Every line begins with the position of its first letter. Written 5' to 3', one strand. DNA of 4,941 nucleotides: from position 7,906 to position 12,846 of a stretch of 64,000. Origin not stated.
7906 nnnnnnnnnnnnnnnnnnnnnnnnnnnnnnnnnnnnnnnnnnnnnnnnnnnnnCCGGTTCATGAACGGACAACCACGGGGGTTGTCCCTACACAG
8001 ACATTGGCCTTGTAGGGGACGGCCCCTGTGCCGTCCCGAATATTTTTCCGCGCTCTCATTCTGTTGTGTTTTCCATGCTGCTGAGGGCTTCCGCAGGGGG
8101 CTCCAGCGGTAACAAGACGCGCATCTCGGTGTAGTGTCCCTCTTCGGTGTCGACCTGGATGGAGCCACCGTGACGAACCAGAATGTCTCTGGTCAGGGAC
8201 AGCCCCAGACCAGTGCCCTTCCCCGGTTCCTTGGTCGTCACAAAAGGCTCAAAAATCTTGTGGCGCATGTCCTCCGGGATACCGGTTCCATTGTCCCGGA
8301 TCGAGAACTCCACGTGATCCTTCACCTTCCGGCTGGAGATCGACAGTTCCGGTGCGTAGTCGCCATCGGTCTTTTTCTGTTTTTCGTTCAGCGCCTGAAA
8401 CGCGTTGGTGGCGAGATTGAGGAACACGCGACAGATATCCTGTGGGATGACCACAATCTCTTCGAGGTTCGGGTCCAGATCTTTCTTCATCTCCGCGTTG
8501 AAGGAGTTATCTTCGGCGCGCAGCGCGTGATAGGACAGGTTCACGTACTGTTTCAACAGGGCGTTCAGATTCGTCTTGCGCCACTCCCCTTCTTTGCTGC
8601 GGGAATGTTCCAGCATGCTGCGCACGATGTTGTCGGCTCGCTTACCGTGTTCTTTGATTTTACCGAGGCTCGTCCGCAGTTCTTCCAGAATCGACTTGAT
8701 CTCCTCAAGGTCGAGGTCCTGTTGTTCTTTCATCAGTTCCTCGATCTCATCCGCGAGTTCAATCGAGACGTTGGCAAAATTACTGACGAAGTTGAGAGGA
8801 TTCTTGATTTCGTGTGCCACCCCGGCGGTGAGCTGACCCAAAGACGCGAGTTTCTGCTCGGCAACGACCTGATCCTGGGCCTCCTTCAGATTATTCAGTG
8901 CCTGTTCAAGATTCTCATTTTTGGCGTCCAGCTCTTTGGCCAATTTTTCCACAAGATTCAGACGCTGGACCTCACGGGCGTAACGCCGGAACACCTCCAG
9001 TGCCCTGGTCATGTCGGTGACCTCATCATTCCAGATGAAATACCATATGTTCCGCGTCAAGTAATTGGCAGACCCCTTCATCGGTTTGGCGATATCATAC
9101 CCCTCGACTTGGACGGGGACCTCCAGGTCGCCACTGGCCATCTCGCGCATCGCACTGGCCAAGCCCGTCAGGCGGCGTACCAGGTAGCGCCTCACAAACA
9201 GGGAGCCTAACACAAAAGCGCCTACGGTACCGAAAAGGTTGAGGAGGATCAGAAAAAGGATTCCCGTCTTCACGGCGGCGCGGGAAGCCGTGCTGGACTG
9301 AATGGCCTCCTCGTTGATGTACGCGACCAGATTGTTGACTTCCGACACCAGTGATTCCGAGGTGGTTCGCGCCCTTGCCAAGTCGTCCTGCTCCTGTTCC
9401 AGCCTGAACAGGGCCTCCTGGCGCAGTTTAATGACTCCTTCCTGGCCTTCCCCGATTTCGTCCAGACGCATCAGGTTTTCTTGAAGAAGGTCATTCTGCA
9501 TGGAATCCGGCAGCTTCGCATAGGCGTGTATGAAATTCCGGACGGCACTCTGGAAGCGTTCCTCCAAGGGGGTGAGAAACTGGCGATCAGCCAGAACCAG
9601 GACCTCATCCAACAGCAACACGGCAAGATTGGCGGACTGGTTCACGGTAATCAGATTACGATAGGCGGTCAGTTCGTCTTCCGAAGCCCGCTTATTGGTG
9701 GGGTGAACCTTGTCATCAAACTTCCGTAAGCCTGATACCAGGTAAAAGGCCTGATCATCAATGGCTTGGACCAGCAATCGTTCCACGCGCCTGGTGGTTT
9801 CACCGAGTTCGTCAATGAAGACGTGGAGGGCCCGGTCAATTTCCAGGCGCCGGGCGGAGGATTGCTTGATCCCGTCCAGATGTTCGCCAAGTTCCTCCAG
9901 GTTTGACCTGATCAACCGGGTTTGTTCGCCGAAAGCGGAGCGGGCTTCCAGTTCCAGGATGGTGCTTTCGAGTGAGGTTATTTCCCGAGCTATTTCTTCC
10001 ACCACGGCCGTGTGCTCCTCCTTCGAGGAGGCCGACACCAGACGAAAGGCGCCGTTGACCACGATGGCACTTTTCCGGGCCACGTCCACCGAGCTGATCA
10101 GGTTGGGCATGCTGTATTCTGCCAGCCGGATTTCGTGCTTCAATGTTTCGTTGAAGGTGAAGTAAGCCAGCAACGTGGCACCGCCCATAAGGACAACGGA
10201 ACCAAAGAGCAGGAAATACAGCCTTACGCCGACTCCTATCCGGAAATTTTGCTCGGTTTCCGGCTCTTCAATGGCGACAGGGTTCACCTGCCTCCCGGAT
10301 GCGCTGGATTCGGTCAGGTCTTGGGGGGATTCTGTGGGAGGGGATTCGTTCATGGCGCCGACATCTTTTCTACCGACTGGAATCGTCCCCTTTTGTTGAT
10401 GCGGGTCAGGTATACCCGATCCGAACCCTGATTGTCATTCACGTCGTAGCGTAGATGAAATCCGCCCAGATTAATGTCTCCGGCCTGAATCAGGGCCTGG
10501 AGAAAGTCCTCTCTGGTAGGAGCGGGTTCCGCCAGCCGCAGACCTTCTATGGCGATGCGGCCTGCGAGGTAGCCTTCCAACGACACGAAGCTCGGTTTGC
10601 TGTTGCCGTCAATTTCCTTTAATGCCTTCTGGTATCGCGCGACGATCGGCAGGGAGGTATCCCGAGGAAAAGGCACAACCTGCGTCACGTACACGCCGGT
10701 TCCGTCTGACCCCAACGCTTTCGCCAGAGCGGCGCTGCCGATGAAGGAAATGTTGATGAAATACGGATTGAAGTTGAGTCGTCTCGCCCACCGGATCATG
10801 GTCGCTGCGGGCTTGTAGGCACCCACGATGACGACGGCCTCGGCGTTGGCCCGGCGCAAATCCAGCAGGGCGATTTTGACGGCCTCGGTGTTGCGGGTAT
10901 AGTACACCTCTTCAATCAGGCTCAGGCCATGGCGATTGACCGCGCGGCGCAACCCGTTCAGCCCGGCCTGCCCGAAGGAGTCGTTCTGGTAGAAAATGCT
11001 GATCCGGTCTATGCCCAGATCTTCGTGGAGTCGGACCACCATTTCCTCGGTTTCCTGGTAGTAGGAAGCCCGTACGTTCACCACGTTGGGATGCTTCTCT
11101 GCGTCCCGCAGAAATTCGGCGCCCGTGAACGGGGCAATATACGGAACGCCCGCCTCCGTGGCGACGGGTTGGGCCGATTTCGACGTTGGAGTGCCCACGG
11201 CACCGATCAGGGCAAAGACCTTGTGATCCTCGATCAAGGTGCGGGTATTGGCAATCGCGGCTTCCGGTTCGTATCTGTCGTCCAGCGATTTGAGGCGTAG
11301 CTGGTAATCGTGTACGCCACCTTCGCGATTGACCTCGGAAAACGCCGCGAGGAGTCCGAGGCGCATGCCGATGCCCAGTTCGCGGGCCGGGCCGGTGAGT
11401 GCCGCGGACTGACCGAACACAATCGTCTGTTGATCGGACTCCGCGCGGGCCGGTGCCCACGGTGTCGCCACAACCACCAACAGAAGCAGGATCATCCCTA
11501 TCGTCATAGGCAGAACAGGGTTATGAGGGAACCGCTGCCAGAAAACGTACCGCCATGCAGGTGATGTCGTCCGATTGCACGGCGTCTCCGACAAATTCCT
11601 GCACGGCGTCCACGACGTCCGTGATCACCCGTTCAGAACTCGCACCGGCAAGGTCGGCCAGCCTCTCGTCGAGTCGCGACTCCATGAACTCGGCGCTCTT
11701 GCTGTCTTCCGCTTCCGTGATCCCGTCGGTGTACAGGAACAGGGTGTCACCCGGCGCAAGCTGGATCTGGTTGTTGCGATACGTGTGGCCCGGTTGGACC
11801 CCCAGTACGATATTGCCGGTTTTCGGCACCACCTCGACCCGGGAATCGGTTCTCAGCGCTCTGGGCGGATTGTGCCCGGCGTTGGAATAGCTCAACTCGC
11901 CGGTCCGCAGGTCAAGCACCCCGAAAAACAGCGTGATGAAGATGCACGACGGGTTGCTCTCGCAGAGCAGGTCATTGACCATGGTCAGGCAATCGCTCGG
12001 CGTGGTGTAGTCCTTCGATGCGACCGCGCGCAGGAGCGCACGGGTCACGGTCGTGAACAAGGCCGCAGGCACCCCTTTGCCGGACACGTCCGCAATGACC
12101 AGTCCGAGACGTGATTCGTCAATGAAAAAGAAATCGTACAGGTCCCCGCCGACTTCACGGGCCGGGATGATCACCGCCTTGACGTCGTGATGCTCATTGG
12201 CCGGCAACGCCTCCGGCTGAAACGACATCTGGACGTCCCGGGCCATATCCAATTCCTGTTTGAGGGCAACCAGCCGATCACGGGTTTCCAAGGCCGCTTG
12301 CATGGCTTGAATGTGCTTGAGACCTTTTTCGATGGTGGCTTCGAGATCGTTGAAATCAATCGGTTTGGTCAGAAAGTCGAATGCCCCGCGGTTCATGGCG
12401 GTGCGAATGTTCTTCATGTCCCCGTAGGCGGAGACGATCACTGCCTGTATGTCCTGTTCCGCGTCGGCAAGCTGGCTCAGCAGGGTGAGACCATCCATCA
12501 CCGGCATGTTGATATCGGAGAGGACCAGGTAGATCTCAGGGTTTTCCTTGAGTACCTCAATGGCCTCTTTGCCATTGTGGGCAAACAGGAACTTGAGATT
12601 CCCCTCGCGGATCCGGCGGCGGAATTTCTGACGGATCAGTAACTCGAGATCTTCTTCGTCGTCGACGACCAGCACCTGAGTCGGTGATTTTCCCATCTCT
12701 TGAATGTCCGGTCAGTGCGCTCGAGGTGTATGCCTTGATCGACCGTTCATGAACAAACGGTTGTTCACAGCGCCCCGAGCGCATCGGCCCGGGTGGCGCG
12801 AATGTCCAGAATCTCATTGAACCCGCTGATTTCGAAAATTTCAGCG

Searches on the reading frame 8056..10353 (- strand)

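Call 88: search_protein_families(library=pfam, proteins=[window:8056-10353:-], max_evalue=0.00001)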
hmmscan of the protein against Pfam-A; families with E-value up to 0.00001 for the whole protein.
window:8056-10353:- (765 aa): 3 families
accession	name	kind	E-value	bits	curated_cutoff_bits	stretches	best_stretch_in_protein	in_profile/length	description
PF02518.31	HATPase_c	-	2.5e-23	83.1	26.4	1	638-751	4-110/111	Histidine kinase-, DNA gyrase B-, and HSP90-like ATPase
PF00512.31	HisKA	-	7.8e-08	32.7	26.9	1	505-589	2-66/66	His Kinase A (phospho-acceptor) domain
PF00672.30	HAMP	-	1.8e-06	28.6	25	0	386-418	1-33/53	HAMP domain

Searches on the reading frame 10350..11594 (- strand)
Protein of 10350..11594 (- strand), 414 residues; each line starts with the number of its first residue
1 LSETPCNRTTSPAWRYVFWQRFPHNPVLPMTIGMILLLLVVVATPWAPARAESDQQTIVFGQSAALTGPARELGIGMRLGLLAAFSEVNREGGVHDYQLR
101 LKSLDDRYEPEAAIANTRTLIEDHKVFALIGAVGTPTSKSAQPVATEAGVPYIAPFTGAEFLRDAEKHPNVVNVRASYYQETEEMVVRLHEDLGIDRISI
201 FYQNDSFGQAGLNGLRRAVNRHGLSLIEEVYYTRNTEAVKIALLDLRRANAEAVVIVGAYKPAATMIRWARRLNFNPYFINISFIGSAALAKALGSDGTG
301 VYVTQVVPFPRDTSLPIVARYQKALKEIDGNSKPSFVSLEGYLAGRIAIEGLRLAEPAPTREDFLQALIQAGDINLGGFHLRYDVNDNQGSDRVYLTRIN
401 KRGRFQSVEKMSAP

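Call 88: search_protein_families(library=pfam, proteins=[window:10350-11594:-], max_evalue=0.00001)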
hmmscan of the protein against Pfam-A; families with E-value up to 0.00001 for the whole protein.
window:10350-11594:- (414 aa): 2 families
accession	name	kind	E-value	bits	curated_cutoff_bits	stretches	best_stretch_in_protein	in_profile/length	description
PF13458.12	Peripla_BP_6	-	2.6e-56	192.2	31.7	1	57-403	1-342/343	Periplasmic binding protein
PF01094.35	ANF_receptor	-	8.7e-18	64.9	25.4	1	81-296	6-221/353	Receptor family ligand binding region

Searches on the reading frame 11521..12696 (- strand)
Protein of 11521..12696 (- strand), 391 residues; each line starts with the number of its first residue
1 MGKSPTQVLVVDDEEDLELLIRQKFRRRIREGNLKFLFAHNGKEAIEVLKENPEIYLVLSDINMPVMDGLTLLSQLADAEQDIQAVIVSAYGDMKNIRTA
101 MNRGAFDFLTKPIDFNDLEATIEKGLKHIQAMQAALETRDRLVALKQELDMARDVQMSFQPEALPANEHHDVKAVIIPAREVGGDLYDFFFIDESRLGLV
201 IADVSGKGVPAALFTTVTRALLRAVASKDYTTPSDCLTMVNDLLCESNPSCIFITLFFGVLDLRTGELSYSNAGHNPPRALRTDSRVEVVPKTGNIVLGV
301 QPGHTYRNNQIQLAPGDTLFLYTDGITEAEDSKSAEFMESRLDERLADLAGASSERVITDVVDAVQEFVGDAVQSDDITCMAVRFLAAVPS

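Call 88: search_protein_families(library=pfam, proteins=[window:11521-12696:-], max_evalue=0.00001)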
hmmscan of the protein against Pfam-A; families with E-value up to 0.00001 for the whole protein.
window:11521-12696:- (391 aa): 2 families
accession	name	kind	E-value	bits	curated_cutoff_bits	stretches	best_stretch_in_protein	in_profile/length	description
PF07228.17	SpoIIE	-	6e-50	170.3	25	1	194-385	2-191/192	Stage II sporulation protein E (SpoIIE)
PF00072.30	Response_reg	-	4.1e-23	82.1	30.2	1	8-122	1-110/111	Response regulator receiver domain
